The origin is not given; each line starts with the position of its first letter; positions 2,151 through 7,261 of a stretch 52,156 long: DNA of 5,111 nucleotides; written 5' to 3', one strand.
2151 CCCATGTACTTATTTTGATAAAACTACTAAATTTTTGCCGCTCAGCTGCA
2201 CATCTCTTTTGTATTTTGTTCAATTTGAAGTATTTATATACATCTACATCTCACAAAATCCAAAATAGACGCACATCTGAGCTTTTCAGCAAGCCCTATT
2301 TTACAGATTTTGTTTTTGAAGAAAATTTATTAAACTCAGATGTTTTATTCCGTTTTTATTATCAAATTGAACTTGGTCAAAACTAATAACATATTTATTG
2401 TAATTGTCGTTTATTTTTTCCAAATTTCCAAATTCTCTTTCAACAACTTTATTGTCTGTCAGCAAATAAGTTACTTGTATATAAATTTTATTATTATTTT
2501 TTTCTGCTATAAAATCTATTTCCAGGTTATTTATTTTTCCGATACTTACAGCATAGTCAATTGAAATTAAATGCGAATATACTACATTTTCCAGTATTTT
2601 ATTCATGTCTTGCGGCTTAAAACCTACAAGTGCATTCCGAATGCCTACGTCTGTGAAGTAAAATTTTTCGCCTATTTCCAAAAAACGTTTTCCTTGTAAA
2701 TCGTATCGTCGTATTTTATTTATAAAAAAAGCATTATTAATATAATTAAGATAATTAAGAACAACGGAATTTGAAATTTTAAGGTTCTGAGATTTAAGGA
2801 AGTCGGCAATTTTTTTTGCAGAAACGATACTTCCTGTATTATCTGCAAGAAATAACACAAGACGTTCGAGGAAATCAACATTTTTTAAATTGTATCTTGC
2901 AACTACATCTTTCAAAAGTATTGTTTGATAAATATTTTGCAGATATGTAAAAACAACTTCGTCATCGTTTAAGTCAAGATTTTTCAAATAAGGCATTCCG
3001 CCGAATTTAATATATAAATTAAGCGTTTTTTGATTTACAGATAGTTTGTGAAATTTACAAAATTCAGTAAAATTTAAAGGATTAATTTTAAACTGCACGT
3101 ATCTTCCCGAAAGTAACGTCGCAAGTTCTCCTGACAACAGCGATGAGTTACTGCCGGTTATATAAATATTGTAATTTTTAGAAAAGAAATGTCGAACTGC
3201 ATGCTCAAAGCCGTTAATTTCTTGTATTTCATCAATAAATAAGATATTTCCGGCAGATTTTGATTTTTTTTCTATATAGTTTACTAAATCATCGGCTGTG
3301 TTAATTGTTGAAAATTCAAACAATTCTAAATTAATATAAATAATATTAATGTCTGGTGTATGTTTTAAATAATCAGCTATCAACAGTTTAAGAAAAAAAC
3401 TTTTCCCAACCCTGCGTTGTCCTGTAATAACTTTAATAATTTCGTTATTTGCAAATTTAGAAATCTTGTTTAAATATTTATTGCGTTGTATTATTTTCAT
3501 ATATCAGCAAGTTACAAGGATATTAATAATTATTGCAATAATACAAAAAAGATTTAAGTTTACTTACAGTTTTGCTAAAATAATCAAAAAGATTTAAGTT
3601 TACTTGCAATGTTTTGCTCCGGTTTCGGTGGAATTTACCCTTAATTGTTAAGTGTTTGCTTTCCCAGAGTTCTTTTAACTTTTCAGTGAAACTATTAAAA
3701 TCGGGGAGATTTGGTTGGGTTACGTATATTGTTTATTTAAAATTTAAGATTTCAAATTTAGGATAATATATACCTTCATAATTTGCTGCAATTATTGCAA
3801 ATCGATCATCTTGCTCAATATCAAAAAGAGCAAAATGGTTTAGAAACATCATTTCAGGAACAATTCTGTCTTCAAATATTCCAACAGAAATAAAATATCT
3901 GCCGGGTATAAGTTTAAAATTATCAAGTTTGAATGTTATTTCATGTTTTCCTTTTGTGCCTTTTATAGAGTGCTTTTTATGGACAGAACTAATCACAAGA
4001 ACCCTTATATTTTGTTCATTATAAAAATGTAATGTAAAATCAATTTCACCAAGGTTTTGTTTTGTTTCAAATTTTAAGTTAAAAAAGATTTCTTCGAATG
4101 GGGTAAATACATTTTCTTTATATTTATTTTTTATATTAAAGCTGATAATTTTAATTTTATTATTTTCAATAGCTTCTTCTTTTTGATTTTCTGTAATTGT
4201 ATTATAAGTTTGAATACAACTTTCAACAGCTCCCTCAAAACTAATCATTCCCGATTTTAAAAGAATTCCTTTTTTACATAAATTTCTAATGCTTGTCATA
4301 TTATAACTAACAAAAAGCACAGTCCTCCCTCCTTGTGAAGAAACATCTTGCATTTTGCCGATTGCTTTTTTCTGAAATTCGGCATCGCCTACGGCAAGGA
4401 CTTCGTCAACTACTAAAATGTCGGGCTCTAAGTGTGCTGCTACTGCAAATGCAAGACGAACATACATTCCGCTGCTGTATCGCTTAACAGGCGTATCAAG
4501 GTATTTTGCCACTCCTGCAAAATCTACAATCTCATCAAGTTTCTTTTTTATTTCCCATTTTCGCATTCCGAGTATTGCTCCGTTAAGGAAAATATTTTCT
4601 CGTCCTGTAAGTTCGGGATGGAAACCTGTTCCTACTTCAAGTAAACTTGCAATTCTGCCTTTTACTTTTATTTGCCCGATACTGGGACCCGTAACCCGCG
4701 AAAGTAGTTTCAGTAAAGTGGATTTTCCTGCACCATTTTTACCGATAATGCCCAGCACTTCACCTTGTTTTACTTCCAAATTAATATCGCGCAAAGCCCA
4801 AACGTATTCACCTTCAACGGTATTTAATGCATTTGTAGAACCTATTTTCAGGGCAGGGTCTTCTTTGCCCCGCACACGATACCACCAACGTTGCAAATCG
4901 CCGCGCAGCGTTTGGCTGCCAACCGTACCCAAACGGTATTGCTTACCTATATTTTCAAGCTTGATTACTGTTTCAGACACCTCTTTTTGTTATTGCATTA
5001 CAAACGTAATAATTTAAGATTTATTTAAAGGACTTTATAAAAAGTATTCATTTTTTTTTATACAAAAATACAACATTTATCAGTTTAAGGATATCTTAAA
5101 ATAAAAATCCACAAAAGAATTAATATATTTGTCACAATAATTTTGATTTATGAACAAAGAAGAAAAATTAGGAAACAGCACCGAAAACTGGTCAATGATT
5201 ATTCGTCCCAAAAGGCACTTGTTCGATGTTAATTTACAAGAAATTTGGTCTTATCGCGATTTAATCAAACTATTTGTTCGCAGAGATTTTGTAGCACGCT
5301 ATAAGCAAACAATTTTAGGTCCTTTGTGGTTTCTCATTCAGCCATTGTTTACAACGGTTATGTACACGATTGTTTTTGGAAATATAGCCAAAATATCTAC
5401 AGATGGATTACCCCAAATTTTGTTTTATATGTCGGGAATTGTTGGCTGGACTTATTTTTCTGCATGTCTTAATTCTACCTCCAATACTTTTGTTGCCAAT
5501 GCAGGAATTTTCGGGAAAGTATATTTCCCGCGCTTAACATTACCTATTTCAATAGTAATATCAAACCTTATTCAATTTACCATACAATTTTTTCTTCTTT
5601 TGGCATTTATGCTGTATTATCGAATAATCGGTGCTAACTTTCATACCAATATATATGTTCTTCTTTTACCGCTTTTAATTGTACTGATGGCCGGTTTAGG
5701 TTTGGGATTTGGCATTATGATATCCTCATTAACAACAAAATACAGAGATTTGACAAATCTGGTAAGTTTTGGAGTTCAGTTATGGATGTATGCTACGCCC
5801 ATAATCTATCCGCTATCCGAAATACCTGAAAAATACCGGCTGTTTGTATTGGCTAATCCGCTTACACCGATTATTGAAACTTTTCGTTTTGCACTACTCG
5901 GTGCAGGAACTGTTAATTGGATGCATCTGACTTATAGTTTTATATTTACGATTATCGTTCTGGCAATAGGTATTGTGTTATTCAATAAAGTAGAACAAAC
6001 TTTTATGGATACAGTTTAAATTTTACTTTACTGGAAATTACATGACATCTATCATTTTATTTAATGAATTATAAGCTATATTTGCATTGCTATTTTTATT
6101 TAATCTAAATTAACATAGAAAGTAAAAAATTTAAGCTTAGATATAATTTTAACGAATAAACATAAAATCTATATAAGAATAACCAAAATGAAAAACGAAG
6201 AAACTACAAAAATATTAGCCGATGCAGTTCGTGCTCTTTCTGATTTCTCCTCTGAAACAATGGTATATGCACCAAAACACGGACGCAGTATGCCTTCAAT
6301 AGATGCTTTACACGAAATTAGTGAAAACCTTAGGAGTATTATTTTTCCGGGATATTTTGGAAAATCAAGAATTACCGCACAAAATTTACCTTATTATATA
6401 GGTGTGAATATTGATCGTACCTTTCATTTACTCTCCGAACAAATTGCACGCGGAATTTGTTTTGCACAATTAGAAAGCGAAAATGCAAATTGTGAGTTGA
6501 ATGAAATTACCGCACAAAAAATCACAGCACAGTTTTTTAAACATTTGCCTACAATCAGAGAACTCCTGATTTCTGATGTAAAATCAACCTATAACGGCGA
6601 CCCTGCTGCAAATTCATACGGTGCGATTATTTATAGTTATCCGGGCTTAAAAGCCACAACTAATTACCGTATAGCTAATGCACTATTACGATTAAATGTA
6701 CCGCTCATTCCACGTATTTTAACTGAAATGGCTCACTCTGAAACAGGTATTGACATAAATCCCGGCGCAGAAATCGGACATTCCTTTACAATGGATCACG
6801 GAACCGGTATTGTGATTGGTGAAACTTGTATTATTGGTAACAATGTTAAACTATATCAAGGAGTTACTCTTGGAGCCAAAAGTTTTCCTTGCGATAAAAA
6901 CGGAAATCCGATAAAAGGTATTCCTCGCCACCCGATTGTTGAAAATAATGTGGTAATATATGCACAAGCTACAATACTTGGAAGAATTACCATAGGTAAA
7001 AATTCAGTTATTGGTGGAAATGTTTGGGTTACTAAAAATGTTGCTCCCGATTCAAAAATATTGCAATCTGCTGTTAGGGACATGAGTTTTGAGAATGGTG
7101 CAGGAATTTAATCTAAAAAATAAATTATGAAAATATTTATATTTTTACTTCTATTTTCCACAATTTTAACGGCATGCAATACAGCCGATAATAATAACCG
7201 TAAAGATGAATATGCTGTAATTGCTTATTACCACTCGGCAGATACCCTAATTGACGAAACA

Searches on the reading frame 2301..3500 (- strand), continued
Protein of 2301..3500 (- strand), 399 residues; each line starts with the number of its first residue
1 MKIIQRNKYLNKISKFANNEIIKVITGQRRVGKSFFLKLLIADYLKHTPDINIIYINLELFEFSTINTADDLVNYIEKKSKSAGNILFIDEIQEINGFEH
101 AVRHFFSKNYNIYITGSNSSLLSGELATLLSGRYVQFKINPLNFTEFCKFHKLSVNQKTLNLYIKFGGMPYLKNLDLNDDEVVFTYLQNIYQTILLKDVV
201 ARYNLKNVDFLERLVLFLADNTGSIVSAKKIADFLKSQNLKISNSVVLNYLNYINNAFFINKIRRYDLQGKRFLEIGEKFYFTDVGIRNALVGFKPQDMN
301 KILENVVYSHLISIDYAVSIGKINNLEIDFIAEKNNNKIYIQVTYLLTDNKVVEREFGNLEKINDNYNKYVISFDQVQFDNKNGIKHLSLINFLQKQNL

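Call 93: search_dna_similar(query=window:2301-3500:-, collection=plasmids, mode=protein, max_rows=12, max_evalue=1e-30)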
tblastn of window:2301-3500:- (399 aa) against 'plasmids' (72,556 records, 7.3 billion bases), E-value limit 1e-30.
Records with a match: 220; places in all: 225; records where one place covers at least 80% of the query: 218.
Best place of each record, by identity: <60% 220.
By first word of the organism name: Acinetobacter 172; Moraxella 9; Enterococcus 7; Bacteroides 5; Lactobacillus 5; Methanosphaera 2; Listeria 2; Phocaeicola 2; Prevotella 2; Ruminococcus 1; and 13 more.
By predicted mobility (MOB-suite, as given by PLSDB): mobilizable 114; non-mobilizable 65; conjugative 41.
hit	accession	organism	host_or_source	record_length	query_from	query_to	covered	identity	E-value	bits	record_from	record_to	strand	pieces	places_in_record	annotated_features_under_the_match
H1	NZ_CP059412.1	Bacteroides sp. CACC 737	Cat,single cell,feces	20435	4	398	99%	48.5%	2e-108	357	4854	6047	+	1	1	ATP-binding protein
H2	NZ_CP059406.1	Bacteroides sp. CACC 737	Cat,single cell,feces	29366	4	398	99%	48.5%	2e-108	357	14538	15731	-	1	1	ATP-binding protein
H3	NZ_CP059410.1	Bacteroides sp. CACC 737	Cat,single cell,feces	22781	4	398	99%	48.3%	4e-91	361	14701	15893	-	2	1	none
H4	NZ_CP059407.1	Bacteroides sp. CACC 737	Cat,single cell,feces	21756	4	394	98%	47.6%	3e-103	342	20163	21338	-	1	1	none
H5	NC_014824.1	Ruminococcus albus 7 = DSM 20455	-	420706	3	396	99%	42.6%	2e-86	293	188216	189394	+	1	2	ATP-binding protein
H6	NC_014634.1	Ilyobacter polytropus DSM 2926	marine mud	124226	6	394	97%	42.9%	4e-82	281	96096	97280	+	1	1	ATP-binding protein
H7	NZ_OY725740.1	Monoglobus pectinilyticus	-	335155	3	397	99%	42.0%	3e-83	284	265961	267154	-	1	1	ATP-binding protein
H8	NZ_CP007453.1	Peptoclostridium acidaminophilum DSM 3953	black mud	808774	5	396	98%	41.3%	6e-78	269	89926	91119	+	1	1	ATP-binding protein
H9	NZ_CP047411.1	Lactobacillus sp. 3B(2020)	Equus caballus,Isolated and purified ...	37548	1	394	99%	39.4%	3e-66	235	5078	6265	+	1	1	ATP-binding protein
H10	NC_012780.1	[Eubacterium] eligens ATCC 27750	-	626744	3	394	98%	39.4%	6e-88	298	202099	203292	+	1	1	ATP-binding protein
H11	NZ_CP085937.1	Lachnospira eligens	-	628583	3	394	98%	39.4%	6e-88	298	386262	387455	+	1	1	ATP-binding protein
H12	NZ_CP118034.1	Lactobacillus gasseri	Homo sapiens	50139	1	394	99%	39.1%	1e-65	233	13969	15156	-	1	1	ATP-binding protein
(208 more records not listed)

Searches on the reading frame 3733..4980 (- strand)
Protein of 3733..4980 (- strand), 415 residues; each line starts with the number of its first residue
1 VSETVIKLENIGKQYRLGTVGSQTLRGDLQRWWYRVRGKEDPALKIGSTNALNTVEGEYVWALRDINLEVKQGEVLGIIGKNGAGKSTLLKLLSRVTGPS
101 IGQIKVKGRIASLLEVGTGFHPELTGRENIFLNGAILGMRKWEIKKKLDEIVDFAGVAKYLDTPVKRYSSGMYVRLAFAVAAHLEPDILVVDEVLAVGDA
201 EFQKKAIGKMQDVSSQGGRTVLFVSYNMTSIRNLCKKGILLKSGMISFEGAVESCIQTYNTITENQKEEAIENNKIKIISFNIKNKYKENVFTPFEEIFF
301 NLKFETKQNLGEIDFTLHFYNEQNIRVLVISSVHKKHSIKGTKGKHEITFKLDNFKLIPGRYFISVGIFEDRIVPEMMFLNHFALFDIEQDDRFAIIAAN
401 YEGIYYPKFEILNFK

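Call 7: search_protein_families(library=pfam, proteins=[window:3733-4980:-], max_evalue=0.01)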
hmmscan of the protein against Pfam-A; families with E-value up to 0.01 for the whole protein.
window:3733-4980:- (415 aa): 5 families
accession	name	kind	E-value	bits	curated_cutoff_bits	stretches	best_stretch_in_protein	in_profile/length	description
PF00005.33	ABC_tran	-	1.4e-21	78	25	1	63-194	1-135/137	ABC transporter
PF14524.12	Wzt_C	-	7.9e-12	45.8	30.4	1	269-370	3-107/143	Wzt C-terminal domain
PF13304.12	AAA_21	-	0.0014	19.2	27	1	77-96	3-22/304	AAA domain, putative AbiEii toxin, Type IV TA system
PF13555.12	AAA_29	-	0.004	17.3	27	0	70-90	19-39/61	P-loop containing region of AAA domain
PF13476.12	AAA_23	-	0.0042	18.2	27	1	68-97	15-43/201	AAA domain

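Call 8: find_encoding_contigs(protein=window:3733-4980:-, flank=10000, max_places=10)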
Protein window:3733-4980:- (415 aa): no gene with exactly this product is on record in the collection.
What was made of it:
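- Tried and rejected: Exact look-up of the window Wzt found nothing (call 8).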

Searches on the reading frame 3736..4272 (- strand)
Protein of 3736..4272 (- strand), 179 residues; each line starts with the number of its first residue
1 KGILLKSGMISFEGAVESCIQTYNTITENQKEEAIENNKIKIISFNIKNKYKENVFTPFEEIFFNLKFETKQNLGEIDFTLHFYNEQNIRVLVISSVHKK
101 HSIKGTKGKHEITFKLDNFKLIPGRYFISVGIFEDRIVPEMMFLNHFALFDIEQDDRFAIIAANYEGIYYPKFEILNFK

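Call 68: find_homologous_proteins(query=window:3736-4272:-, max_evalue=0.00001)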
Query seq(179 aa): 35 candidates shared short words with the query, none scored E <= 0.00001.
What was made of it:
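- Tried and rejected: A search with the Wzt C-terminal 179 aa found nothing (call 68).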

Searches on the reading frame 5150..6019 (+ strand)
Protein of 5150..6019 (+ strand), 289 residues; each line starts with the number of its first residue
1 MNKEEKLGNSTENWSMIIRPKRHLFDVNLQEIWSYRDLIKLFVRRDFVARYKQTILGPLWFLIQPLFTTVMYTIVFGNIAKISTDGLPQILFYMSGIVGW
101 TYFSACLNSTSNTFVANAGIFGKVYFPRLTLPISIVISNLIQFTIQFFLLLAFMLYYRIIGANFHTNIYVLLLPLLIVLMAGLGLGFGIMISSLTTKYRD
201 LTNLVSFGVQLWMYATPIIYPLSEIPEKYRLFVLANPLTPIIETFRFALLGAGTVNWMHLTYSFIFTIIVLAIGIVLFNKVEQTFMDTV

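Call 7: search_protein_families(library=pfam, proteins=[window:5150-6019:+], max_evalue=0.01)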
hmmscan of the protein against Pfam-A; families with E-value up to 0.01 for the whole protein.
window:5150-6019:+ (289 aa): 1 family
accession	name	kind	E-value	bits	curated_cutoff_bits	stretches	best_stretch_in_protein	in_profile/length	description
PF01061.29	ABC2_membrane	-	2.7e-21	76.5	26.9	1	39-249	3-210/211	ABC-2 type transporter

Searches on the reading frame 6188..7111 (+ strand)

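Call 7: search_protein_families(library=pfam, proteins=[window:6188-7111:+], max_evalue=0.01)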
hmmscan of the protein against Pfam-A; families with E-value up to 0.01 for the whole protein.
window:6188-7111:+ (307 aa): 4 families
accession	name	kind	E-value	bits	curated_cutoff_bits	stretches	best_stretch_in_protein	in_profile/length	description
PF00132.30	Hexapep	-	3.4e-11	42.8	27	2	248-283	1-36/36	Bacterial transferase hexapeptide (six repeats)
PF25084.1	LbH_EIF2B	-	7e-05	23.2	54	0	248-286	15-52/105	EIF2B subunit epsilon LbH domain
PF14602.12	Hexapep_2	-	0.00019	21.5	27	0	250-283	3-34/34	Hexapeptide repeat of succinyl-transferase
PF06426.19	SATase_N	-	0.0012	19.5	21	1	94-156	40-102/105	Serine acetyltransferase, N-terminal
